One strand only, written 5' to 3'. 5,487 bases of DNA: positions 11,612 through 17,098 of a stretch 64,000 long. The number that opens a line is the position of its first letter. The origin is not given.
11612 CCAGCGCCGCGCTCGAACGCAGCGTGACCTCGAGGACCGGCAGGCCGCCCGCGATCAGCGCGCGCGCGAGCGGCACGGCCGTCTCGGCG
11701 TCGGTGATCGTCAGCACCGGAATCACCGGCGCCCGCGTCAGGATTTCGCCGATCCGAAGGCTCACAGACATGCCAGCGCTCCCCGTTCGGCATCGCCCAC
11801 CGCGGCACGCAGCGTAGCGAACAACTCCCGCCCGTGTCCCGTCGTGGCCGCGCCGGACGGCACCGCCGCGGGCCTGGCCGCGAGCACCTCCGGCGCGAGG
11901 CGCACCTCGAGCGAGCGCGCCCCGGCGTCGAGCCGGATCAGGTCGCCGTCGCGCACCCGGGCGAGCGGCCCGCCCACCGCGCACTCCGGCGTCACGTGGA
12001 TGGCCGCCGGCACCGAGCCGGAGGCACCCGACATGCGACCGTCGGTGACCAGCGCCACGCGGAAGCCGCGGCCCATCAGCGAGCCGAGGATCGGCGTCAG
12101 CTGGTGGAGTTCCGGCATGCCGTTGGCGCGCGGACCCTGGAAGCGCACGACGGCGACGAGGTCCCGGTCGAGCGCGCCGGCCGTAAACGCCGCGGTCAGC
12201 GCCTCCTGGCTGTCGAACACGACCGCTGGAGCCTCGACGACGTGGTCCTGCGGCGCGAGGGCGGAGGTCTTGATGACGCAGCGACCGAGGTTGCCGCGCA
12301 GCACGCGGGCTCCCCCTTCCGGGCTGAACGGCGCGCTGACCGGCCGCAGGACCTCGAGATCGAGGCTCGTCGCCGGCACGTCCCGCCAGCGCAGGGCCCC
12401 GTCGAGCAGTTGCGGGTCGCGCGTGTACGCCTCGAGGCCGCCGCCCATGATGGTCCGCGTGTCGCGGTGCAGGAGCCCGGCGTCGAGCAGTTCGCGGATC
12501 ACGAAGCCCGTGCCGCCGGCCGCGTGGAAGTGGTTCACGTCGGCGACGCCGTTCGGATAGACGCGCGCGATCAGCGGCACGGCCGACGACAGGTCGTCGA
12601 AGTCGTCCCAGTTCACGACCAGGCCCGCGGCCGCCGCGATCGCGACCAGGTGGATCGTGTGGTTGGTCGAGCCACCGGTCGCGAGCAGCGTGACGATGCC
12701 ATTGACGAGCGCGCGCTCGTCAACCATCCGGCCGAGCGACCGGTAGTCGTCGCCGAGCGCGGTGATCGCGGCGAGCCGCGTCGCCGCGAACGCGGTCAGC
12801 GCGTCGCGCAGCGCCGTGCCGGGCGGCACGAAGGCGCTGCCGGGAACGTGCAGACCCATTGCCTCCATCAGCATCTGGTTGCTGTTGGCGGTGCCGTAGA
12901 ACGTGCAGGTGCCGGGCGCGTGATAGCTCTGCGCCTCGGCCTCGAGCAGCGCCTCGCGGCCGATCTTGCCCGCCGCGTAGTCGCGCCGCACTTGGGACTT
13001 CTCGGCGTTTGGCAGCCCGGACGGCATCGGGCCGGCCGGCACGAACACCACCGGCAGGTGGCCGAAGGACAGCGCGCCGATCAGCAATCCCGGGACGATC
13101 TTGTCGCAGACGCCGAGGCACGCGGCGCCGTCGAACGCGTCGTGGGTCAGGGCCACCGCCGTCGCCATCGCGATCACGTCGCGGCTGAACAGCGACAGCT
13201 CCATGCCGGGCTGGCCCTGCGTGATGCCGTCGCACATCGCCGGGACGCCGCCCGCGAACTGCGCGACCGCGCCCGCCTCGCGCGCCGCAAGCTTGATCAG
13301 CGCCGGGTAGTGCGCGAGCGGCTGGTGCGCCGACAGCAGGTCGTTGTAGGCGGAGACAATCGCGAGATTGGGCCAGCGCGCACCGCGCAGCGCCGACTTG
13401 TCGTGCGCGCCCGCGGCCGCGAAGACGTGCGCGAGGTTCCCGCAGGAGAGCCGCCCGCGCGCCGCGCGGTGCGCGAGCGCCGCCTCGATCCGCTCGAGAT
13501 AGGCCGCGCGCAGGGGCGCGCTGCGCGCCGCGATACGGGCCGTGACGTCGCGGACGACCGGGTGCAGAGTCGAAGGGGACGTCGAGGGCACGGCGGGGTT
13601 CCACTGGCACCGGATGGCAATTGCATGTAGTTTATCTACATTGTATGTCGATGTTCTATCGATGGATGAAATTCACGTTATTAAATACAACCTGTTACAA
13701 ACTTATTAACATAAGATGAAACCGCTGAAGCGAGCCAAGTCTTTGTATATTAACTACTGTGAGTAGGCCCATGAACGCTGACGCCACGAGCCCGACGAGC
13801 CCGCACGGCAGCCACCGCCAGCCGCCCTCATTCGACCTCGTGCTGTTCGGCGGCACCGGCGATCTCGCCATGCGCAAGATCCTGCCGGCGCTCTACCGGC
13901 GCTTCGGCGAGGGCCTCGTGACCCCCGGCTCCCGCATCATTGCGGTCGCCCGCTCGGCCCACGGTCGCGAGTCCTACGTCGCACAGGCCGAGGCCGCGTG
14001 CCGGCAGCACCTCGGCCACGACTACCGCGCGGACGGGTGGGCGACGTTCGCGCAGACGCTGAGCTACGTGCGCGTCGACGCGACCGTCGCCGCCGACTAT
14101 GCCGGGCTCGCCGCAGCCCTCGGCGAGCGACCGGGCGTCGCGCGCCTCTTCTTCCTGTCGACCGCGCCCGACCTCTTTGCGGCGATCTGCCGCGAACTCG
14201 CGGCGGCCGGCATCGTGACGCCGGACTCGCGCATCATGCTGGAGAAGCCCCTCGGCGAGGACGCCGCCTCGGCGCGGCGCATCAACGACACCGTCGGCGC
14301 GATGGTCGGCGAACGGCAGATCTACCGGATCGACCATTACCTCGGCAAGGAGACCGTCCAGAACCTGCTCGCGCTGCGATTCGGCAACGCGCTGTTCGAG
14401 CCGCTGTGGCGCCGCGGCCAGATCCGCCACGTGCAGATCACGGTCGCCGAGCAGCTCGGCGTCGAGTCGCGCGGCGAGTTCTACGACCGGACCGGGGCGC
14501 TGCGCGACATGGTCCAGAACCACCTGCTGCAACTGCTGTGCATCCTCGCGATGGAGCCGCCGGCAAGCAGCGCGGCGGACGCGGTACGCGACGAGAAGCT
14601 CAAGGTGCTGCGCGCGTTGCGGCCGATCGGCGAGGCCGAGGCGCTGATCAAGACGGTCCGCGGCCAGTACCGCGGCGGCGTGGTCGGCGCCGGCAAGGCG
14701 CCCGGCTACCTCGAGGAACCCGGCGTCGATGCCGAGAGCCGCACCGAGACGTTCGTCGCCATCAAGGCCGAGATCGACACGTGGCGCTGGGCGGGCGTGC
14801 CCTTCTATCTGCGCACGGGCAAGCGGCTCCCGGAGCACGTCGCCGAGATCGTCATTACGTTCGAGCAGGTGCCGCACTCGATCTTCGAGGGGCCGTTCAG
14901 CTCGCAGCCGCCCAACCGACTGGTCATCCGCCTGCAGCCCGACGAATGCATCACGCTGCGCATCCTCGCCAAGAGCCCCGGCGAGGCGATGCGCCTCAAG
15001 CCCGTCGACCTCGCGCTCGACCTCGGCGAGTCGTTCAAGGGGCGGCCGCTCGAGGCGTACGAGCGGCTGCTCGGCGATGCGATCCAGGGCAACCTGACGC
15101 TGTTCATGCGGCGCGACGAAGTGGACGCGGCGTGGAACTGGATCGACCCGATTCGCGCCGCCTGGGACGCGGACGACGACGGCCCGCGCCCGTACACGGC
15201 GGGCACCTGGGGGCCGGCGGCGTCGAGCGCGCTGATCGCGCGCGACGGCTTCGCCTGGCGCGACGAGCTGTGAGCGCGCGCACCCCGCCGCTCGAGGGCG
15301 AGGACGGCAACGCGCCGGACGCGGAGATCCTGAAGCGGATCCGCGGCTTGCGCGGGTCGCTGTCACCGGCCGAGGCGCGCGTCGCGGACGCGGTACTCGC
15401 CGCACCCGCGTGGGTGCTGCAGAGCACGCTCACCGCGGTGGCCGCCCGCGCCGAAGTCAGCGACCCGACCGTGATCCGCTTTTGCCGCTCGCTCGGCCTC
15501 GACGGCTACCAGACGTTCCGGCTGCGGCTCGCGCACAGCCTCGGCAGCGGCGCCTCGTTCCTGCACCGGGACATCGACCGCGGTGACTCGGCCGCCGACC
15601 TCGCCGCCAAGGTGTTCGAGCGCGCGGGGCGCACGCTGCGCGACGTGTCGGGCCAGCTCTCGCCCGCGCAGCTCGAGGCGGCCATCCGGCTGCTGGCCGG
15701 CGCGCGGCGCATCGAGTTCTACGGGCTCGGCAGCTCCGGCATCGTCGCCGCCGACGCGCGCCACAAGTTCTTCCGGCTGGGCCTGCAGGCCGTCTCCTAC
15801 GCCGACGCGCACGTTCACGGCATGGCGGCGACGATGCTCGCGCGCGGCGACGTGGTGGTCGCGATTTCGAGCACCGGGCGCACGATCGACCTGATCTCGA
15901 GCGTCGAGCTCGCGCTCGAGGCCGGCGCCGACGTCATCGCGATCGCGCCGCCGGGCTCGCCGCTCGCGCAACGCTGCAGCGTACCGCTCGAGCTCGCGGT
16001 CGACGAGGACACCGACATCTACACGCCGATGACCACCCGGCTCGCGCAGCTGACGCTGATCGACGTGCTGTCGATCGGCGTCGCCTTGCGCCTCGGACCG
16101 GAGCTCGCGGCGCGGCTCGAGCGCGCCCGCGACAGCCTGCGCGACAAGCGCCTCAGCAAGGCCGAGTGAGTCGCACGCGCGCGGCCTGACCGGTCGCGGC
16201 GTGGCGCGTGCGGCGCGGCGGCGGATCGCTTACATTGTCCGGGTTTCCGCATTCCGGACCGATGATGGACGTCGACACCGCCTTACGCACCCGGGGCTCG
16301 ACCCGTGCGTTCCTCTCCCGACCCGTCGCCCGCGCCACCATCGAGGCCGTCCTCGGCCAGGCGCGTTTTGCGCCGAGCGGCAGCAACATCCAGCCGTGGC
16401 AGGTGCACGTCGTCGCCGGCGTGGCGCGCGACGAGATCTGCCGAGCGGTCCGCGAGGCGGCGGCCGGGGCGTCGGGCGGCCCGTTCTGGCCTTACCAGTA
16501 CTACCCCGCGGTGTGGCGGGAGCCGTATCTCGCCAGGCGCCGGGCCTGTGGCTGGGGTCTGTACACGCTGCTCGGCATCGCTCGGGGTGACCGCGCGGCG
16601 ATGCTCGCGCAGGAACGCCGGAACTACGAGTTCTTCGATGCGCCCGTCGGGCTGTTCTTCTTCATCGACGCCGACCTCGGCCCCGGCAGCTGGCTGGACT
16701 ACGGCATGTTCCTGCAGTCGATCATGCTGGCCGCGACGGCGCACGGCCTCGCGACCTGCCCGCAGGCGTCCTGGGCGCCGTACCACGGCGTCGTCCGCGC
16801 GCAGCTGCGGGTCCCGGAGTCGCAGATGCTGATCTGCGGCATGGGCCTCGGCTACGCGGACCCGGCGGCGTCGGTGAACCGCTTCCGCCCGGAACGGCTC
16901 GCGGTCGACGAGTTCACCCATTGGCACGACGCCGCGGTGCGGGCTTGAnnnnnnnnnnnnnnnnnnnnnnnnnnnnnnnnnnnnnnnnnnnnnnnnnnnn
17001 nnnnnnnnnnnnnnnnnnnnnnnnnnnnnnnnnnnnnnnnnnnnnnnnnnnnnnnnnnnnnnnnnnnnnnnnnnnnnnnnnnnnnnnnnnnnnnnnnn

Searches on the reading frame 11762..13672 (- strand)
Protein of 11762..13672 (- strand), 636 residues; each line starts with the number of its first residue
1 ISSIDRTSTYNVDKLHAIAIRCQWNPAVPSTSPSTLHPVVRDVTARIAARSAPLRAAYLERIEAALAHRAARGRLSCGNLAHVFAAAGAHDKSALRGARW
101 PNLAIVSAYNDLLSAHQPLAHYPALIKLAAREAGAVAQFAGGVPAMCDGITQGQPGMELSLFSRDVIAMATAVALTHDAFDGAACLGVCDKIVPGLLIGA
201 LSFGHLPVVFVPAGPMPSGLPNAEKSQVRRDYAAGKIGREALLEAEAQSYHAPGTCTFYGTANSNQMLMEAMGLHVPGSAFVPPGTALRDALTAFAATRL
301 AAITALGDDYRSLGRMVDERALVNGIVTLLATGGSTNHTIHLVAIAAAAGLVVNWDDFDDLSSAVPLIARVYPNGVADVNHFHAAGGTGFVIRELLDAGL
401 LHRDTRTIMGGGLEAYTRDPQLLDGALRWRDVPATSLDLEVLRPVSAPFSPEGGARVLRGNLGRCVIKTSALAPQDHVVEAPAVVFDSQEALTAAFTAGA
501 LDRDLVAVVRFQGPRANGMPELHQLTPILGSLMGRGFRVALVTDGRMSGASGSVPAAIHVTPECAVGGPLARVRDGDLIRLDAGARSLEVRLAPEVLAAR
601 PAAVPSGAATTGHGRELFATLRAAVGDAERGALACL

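Call 98: search_protein_families(library=pfam, proteins=[window:11762-13672:-], max_evalue=0.00001)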
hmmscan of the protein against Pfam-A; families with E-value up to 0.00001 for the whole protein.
window:11762-13672:- (636 aa): 2 families
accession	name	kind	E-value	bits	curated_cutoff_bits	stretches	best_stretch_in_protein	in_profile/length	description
PF00920.27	ILVD_EDD_N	-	1.3e-98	330.5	27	1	101-414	2-314/316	Dihydroxy-acid/6-phosphogluconate dehydratase N-terminal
PF24877.1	ILV_EDD_C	-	4.3e-54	183.3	27.7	1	440-632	1-191/191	Dihydroxy-acid/6-phosphogluconate dehydratase C-terminal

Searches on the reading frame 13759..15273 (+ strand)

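Call 98: search_protein_families(library=pfam, proteins=[window:13759-15273:+], max_evalue=0.00001)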
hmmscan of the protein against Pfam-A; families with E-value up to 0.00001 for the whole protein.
window:13759-15273:+ (504 aa): 2 families
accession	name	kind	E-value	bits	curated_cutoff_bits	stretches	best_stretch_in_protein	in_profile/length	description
PF02781.21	G6PD_C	-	8.5e-121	403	27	1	204-501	1-296/296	Glucose-6-phosphate dehydrogenase, C-terminal domain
PF00479.28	G6PD_N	-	1.1e-50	173.3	22.1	1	28-202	1-183/183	Glucose-6-phosphate dehydrogenase, NAD binding domain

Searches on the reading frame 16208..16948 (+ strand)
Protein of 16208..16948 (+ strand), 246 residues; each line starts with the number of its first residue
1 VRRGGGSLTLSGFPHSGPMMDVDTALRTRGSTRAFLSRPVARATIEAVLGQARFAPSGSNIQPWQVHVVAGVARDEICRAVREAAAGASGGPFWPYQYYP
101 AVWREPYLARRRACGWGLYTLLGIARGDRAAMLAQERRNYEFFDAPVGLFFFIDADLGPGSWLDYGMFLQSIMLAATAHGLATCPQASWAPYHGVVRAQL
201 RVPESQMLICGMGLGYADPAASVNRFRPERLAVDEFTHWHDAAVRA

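Call 26: search_protein_families(library=pfam, proteins=[window:16208-16948:+], max_evalue=0.01)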
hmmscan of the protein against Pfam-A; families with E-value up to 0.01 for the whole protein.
window:16208-16948:+ (246 aa): 2 families
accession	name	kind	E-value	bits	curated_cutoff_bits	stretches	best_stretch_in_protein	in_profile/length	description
PF00881.29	Nitroreductase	-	1.6e-27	97.2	23.5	1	26-216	1-167/167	Nitroreductase family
PF14512.11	TM1586_NiRdase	-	1.7e-07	31.6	27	1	164-236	83-148/215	Putative TM nitroreductase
